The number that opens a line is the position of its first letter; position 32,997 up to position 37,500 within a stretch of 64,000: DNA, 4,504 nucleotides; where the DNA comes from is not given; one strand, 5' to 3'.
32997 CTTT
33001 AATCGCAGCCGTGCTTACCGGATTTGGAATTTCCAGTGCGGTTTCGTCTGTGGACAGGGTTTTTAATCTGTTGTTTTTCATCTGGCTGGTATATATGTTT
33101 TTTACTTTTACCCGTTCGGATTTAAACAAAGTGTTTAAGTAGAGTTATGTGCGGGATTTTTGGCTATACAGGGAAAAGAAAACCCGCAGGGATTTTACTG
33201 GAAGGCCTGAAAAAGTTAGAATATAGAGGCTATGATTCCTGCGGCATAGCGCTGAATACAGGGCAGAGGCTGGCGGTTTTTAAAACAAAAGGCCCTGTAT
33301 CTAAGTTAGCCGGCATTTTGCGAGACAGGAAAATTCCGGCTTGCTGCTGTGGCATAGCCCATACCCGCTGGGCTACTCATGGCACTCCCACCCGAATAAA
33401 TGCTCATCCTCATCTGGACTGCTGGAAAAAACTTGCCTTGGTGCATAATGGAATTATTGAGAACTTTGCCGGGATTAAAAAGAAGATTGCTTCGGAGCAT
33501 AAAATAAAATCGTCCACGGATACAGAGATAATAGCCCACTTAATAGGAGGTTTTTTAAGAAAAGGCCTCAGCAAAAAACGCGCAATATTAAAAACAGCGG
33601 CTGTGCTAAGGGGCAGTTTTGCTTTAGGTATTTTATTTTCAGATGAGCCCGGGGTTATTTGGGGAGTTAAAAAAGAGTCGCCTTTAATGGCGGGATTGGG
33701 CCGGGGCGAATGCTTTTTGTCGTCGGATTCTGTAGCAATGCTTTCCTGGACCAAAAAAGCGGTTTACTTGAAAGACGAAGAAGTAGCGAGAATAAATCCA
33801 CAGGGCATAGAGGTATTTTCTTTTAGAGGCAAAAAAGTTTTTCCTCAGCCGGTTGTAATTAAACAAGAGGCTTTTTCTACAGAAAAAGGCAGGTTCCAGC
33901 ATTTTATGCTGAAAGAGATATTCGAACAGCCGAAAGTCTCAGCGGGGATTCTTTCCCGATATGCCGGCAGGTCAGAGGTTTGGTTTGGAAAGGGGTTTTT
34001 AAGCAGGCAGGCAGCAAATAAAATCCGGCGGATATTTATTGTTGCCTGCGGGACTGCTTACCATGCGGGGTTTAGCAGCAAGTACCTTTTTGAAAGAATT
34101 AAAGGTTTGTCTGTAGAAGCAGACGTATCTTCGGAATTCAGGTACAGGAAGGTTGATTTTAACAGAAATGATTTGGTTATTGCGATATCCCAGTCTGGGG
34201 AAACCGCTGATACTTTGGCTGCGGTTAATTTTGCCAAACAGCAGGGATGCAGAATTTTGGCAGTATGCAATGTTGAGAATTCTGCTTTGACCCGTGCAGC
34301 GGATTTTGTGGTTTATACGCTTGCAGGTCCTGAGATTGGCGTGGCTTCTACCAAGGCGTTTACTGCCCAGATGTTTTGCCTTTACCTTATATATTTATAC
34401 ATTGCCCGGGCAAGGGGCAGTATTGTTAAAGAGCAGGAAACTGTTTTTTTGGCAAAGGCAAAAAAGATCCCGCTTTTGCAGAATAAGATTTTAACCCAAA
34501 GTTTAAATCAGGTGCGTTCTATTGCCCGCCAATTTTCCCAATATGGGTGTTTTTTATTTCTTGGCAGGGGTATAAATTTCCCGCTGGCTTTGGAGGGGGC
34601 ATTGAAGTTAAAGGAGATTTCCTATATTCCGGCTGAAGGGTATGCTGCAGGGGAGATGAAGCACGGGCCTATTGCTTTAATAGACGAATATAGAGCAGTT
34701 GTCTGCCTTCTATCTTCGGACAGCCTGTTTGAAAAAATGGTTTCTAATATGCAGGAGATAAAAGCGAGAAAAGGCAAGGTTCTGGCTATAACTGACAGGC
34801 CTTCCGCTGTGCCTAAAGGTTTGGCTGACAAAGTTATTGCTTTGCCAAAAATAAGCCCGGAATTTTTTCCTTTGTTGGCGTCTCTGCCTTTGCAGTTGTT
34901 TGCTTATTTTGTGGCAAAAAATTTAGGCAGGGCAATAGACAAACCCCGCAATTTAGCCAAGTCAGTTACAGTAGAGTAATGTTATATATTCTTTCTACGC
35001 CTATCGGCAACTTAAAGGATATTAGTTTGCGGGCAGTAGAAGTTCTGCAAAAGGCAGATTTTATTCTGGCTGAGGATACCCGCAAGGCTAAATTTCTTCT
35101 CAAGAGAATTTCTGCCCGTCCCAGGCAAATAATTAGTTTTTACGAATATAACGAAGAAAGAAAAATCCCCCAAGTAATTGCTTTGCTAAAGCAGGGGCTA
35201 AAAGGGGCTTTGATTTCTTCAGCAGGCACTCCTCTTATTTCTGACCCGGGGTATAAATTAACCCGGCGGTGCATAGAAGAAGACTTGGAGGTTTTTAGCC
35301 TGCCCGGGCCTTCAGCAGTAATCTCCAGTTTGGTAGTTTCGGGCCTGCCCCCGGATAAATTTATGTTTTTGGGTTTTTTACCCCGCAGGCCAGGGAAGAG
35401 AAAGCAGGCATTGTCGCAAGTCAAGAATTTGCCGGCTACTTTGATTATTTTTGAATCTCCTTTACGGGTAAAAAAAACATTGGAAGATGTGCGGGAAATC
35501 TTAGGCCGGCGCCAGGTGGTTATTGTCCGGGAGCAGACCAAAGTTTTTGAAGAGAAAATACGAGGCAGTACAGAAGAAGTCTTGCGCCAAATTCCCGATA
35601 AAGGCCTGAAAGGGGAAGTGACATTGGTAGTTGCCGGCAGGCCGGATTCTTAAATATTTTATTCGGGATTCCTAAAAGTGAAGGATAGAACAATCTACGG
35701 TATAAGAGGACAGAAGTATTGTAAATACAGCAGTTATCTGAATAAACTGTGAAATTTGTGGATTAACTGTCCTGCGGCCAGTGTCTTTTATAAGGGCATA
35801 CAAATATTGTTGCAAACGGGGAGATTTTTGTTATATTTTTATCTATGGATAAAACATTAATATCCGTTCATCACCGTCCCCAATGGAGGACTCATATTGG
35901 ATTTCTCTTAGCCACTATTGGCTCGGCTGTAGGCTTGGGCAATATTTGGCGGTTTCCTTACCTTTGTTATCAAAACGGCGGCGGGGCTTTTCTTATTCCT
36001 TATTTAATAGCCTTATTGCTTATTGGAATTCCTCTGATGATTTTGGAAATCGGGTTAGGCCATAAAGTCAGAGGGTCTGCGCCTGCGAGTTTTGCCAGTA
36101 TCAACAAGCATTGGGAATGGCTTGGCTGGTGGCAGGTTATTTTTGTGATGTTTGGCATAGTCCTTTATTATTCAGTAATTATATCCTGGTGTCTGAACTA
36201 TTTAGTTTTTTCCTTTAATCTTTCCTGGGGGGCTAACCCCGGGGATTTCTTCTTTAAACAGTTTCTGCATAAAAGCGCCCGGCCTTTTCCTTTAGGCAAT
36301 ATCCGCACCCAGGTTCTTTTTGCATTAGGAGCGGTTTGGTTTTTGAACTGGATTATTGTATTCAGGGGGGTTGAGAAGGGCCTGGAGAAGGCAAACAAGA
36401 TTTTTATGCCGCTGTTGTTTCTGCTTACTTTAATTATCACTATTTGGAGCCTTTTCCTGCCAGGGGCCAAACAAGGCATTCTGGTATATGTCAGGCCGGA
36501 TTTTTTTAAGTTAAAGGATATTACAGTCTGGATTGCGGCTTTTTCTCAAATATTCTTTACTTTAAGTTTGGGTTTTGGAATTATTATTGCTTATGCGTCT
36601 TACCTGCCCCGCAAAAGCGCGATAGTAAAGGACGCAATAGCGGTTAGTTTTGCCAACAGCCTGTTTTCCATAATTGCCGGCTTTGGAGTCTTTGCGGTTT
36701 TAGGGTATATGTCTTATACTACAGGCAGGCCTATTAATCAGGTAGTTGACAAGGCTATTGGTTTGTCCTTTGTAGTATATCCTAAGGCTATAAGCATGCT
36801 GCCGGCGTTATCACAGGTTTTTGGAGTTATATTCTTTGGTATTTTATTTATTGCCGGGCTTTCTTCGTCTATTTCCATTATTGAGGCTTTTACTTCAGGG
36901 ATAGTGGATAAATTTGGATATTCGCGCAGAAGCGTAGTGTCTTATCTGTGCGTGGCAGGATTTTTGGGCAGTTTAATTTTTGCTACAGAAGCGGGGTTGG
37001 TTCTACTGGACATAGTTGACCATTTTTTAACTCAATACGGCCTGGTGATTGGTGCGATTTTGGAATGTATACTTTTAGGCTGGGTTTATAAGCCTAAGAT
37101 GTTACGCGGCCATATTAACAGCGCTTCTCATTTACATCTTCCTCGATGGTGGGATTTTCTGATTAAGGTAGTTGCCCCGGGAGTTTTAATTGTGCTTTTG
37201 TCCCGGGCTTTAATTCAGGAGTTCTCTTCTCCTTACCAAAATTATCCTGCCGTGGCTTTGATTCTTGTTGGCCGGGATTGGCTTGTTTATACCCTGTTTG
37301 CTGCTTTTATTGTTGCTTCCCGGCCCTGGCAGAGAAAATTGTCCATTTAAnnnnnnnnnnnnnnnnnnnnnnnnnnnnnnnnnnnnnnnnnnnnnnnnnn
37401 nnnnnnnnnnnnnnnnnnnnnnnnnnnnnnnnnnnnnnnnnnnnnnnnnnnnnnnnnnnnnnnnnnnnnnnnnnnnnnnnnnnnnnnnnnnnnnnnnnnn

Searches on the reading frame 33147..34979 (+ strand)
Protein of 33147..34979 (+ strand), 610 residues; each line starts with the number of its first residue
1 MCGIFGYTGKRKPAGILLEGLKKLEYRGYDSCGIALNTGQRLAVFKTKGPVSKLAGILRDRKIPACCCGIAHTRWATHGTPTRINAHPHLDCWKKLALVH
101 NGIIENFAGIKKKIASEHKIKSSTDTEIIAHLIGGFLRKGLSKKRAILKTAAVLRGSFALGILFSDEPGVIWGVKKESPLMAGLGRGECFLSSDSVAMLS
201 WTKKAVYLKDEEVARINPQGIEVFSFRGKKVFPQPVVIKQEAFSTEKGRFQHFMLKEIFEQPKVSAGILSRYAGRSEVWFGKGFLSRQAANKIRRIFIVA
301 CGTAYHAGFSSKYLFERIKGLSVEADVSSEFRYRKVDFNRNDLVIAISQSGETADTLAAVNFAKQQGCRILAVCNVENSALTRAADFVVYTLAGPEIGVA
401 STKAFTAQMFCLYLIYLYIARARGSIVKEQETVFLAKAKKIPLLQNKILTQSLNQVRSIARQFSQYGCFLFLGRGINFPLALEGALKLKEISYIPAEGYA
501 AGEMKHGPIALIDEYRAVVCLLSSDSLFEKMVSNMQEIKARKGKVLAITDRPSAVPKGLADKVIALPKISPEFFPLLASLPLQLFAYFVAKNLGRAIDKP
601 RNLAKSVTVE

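Call 7: search_protein_families(library=pfam, max_evalue=0.01, proteins=[window:33147-34979:+])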
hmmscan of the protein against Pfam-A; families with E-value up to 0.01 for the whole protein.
window:33147-34979:+ (610 aa): 5 families
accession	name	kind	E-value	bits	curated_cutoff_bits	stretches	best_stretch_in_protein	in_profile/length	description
PF01380.27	SIS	-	3.1e-52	176.2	25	2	292-416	4-129/131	SIS domain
PF13522.11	GATase_6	-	5.5e-13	49.5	27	1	67-162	11-96/130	Glutamine amidotransferase domain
PF13537.11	GATase_7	-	1.7e-07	31.7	25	1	92-185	20-107/123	Glutamine amidotransferase domain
PF13230.11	GATase_4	-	4.6e-06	26.2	23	1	30-130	34-134/272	Glutamine amidotransferases class-II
PF13580.11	SIS_2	-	0.00029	21.3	27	1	333-373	96-136/138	SIS domain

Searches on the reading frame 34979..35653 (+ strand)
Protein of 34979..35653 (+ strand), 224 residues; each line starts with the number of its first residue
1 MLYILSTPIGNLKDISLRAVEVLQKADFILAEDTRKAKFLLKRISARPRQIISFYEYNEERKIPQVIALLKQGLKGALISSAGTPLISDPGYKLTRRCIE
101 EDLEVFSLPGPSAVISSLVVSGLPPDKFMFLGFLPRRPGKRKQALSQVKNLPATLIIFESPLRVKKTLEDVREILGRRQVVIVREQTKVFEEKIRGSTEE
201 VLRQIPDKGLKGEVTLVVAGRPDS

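Call 7: search_protein_families(library=pfam, max_evalue=0.01, proteins=[window:34979-35653:+])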
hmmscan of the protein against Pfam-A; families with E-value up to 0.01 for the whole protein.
window:34979-35653:+ (224 aa): 1 family
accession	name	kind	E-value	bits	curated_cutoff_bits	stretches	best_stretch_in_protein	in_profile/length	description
PF00590.25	TP_methylase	-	1.3e-26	94.4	27.8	1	1-201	1-211/212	Tetrapyrrole (Corrin/Porphyrin) Methylases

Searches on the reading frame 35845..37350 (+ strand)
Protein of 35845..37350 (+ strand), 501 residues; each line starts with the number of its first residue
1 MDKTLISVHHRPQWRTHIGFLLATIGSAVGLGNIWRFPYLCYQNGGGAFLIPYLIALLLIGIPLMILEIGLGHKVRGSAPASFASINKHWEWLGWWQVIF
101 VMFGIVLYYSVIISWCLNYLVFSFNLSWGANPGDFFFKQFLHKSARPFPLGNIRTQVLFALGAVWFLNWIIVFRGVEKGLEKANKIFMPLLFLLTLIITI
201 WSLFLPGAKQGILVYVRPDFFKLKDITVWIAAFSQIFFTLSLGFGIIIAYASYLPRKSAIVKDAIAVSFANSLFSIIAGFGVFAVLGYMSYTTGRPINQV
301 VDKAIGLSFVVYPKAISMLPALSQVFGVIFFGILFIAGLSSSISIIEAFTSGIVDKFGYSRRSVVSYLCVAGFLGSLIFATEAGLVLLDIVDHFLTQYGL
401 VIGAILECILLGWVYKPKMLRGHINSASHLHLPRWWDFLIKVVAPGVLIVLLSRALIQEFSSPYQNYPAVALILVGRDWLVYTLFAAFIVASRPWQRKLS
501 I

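Call 7: search_protein_families(library=pfam, max_evalue=0.01, proteins=[window:35845-37350:+])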
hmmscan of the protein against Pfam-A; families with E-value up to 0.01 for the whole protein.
window:35845-37350:+ (501 aa): 1 family
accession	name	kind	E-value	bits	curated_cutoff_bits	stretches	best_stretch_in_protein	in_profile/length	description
PF00209.24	SNF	-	4.1e-115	385.9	27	2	134-474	157-501/524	Sodium:neurotransmitter symporter family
